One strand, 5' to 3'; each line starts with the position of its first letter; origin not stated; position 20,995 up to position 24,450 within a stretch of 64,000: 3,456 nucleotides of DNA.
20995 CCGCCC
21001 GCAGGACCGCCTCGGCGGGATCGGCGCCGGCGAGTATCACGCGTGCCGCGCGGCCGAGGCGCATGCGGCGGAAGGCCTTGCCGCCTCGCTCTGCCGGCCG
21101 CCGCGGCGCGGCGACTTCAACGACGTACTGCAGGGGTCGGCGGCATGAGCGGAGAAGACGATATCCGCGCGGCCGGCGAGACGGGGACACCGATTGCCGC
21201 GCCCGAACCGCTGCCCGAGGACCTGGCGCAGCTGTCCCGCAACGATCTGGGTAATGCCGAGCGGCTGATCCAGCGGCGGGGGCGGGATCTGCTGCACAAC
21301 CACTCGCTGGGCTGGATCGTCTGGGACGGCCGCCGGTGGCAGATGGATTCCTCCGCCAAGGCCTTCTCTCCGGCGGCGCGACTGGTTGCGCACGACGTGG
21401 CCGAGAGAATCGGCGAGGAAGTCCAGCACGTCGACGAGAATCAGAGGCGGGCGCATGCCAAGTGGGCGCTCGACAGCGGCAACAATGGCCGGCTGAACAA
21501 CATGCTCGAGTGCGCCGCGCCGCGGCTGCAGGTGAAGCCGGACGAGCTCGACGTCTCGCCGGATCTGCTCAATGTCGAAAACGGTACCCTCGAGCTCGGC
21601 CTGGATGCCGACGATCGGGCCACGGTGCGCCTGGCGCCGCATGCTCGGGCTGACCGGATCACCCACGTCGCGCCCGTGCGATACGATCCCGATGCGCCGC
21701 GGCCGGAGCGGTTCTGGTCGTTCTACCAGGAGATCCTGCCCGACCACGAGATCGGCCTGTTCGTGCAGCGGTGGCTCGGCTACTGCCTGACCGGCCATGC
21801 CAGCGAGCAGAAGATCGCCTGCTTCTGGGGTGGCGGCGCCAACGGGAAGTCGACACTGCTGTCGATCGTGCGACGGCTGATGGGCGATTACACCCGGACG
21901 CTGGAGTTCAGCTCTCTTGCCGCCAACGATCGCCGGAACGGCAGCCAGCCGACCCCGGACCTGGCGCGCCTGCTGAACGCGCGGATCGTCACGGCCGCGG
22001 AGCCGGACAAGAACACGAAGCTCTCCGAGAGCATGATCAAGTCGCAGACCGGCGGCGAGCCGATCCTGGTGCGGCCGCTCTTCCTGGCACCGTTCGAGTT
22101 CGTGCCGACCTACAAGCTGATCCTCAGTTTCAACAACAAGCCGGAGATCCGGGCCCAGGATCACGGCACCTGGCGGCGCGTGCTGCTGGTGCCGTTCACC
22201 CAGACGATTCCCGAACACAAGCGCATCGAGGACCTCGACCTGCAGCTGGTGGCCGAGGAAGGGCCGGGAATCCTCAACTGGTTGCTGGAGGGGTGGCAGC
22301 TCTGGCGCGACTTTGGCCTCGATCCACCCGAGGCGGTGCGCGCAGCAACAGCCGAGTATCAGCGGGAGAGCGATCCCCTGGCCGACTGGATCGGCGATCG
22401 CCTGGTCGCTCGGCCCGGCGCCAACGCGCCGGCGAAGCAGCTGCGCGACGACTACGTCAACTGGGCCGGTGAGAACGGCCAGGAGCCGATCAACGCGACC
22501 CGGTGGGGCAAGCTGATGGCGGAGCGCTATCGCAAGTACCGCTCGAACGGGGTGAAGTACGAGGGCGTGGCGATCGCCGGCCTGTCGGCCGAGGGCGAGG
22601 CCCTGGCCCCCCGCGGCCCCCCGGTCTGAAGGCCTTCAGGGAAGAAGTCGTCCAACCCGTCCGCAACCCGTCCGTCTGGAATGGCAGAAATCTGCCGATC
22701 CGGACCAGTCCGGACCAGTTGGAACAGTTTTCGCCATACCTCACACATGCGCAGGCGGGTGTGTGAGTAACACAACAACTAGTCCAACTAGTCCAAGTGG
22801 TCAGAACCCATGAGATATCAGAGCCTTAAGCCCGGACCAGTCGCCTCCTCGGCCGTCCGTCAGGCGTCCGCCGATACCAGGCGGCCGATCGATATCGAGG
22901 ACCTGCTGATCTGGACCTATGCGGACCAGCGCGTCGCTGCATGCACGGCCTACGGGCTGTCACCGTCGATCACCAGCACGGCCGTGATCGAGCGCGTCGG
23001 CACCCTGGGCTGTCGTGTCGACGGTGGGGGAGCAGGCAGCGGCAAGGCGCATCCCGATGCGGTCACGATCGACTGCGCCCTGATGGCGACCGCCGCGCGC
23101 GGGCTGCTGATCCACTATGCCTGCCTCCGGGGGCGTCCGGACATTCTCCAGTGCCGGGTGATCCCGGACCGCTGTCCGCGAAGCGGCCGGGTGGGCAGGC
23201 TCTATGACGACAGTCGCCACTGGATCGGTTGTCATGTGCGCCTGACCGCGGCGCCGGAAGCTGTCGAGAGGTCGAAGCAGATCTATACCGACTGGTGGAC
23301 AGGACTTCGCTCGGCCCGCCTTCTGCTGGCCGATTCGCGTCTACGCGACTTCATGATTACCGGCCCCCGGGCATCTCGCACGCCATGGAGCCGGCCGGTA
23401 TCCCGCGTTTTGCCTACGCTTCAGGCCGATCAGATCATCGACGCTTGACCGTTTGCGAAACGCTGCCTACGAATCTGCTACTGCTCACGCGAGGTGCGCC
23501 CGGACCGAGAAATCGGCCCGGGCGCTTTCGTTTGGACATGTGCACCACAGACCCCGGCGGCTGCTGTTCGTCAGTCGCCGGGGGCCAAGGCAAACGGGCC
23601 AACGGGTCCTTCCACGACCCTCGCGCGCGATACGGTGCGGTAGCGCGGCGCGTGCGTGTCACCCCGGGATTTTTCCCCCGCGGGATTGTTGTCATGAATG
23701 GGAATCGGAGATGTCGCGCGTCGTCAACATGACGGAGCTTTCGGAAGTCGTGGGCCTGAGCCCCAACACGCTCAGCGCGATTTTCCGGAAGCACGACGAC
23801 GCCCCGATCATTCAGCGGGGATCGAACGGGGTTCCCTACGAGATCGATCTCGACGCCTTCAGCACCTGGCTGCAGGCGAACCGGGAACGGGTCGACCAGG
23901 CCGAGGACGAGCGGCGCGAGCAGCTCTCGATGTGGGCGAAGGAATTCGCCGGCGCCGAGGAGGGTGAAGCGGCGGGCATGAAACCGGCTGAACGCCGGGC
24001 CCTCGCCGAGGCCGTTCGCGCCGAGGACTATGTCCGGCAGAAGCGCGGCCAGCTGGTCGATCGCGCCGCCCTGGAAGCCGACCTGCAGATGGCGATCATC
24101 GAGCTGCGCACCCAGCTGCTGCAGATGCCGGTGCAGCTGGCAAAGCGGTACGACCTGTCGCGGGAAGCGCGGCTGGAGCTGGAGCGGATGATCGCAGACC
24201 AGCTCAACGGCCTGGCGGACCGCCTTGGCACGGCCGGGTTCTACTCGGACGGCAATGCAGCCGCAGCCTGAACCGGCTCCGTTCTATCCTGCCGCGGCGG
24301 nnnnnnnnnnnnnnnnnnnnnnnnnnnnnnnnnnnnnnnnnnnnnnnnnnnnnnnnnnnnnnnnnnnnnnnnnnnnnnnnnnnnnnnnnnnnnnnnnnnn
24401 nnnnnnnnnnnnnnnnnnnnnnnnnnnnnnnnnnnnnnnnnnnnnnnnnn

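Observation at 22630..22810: Low-GC gap downstream of the P4-type primase-helicase with three short tandem duplications and an inverted repeat: candidate replication origin or late-control region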

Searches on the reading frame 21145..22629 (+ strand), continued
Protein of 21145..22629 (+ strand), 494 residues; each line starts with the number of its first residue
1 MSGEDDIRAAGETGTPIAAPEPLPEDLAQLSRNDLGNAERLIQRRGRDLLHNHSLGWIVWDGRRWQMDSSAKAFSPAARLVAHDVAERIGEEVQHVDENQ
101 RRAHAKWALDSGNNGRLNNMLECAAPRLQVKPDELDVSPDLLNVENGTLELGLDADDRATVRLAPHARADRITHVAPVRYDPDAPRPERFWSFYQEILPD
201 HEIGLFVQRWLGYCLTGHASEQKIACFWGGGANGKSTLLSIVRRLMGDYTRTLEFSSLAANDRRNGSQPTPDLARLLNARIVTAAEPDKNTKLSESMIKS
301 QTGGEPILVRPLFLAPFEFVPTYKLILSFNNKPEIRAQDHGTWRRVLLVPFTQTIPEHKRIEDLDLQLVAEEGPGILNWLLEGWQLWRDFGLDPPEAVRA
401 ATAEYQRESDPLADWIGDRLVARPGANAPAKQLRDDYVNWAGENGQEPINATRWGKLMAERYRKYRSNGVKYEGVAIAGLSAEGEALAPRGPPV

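Call 117: get_annotated_region(hit=H16, flank=1500)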
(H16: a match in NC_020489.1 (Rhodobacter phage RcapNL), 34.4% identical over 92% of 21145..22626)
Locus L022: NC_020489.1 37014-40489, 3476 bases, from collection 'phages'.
description: Rhodobacter phage RcapNL, complete genome.
organism: Rhodobacter phage RcapNL (NCBI taxid 1131316)
taxonomy: Viruses; Duplodnaviria; Heunggongvirae; Uroviricota; Caudoviricetes; Capnelvirus; Capnelvirus RcapNL
host: Rhodobacter capsulatus SB1003; source: Rhodobacter capsulatus SB1003 supernatants; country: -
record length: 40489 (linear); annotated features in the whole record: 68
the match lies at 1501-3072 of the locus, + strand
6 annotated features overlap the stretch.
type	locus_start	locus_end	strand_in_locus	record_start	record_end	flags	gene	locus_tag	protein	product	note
CDS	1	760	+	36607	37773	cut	-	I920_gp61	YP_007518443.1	DNA primase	-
CDS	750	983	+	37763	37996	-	-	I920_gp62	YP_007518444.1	hypothetical protein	-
CDS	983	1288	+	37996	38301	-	-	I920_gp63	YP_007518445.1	hypothetical protein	-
CDS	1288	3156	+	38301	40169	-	-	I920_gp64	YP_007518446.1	DNA primase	-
misc_feature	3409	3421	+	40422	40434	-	-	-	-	-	similar to genome start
misc_feature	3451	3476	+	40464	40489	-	-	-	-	-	3' cohesive overhang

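Call 118: get_annotated_region(hit=H14, flank=1500)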
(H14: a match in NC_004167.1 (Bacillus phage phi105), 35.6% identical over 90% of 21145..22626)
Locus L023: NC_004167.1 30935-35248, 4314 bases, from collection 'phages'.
description: Bacteriophage phi-105 DNA, complete sequence.
organism: Bacillus phage phi105 (NCBI taxid 10717)
taxonomy: Viruses; Duplodnaviria; Heunggongvirae; Uroviricota; Caudoviricetes; Spizizenvirus; Spizizenvirus sv105
host: -; source: -; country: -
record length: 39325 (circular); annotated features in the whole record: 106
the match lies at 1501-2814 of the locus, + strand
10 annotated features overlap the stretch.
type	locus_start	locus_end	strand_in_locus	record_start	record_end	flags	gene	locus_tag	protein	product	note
regulatory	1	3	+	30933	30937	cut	-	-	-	ribosome_binding_site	ORF10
CDS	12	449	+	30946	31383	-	-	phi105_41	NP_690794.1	single strand DNA binding protein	ORF10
regulatory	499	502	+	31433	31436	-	-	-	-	ribosome_binding_site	ORF11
CDS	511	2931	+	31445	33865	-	-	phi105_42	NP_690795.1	DNA primase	ORF11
regulatory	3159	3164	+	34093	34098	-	-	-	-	ribosome_binding_site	ORF12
CDS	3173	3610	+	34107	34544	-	-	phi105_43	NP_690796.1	hypothetical protein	ORF12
regulatory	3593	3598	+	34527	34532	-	-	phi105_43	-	ribosome_binding_site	ORF13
CDS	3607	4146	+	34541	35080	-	-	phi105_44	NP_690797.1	ERCC4-type nuclease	ORF13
regulatory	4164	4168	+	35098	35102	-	-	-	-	ribosome_binding_site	ORF14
CDS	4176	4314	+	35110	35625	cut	-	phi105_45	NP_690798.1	transposase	ORF14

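Call 119: get_annotated_region(hit=H26, flank=1500)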
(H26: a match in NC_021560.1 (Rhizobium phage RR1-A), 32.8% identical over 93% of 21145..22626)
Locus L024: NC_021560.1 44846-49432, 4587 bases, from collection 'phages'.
description: Rhizobium phage RR1-A genomic sequence.
organism: Rhizobium phage RR1-A (NCBI taxid 929833)
taxonomy: Viruses; Duplodnaviria; Heunggongvirae; Uroviricota; Caudoviricetes
host: Rhizobium radiobacter P007; source: -; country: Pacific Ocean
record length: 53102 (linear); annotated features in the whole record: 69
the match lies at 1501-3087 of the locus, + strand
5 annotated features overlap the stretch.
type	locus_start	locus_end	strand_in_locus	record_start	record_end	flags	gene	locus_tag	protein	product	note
CDS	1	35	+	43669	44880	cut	-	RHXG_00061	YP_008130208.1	phosphoadenosine phosphosulfate reductase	-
CDS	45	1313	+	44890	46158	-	-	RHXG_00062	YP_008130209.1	DNA primase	-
CDS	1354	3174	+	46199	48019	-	-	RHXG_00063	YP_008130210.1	DNA primase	-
CDS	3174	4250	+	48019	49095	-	-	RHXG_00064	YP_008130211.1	hypothetical protein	-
CDS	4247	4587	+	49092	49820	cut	-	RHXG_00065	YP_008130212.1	anti-repressor Ant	-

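Call 126: search_protein_families(library=pfam, proteins=[L022:1288-3153:+], max_evalue=0.01)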
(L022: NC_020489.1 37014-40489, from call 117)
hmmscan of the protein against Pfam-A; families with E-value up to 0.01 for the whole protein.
L022:1288-3153:+ (622 aa): 2 families
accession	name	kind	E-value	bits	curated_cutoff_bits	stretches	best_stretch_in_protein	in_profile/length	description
PF08706.16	D5_N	-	1e-18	68.5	22.4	1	85-302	2-144/145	D5 N terminal like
PF19263.5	DUF5906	-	3.3e-06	28.2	27.6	1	332-449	2-114/114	Family of unknown function (DUF5906)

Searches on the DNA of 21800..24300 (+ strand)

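Call 10: search_dna_similar(query=window:21800-24300:+, collection=phages, mode=distant, max_rows=25)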
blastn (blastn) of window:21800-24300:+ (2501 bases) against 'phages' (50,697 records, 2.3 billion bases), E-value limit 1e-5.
Records with a match: 9; places in all: 9; records where one place covers at least 80% of the query: 0.
Best place of each record, by identity: 80-90% 2; 60-80% 7.
By first word of the organism name: Microcystis 4; Methanoculleus 2; Pseudanabaena 1; Nostoc 1; Synechococcus 1.
By host as written in the record: Microcystis aeruginosa 3; Methanoculleus bourgensis E02.3 2; Pseudanabaena sp. 1; Nostoc sp. 1; Synechococcus elongatus PCC 7942 = FACHB-805 1; Microcystis elabens 1.
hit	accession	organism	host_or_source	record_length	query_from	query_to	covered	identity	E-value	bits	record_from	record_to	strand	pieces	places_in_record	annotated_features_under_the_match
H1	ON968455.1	Pseudanabaena phage Pan4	Pseudanabaena sp.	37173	180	397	9%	69.1%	5e-9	70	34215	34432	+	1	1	putative DNA primase/helicase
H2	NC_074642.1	Methanoculleus virus L4768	Methanoculleus bourgensis E02.3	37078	371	553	7%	68.8%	2e-8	68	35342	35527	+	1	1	DNA primase/helicase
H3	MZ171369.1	Methanoculleus virus Blf4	Methanoculleus bourgensis E02.3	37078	371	553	7%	68.8%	2e-8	68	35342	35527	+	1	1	DNA primase/helicase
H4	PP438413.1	Nostoc phage Nsp-JY21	Nostoc sp.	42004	228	398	7%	70.0%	3e-12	81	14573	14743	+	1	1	primase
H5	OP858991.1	Synechococcus phage Sc-Yong805-1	Synechococcus elongatus PCC 7942 = ...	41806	228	398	7%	70.0%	3e-12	81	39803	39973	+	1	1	hypothetical protein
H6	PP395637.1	Microcystis phage Mae-JY04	Microcystis aeruginosa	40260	314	396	3%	77.1%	2e-7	65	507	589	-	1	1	primase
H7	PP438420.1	Microcystis phage Mae-JY28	Microcystis aeruginosa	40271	314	396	3%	77.1%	2e-7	65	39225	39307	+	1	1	primase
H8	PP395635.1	Microcystis phage Mae-JY02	Microcystis aeruginosa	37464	235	280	2%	89.1%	3e-6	62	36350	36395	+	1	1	primase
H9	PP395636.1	Microcystis phage Mel-JY03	Microcystis elabens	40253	235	280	2%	89.1%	3e-6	62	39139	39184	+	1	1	primase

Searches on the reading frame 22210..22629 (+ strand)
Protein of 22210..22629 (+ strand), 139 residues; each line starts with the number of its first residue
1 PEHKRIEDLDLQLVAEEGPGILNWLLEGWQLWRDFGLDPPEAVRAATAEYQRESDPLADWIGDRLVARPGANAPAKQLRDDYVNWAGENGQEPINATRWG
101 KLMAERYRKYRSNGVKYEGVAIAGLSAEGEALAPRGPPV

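Call 33: search_protein_families(library=pfam, proteins=[window:22210-22629:+], max_evalue=5)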
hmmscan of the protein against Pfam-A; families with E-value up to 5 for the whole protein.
window:22210-22629:+ (139 aa): 1 family
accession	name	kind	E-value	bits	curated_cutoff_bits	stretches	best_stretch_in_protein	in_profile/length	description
PF02257.21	RFX_DNA_binding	-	0.022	15.8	27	1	59-111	6-58/79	RFX DNA-binding domain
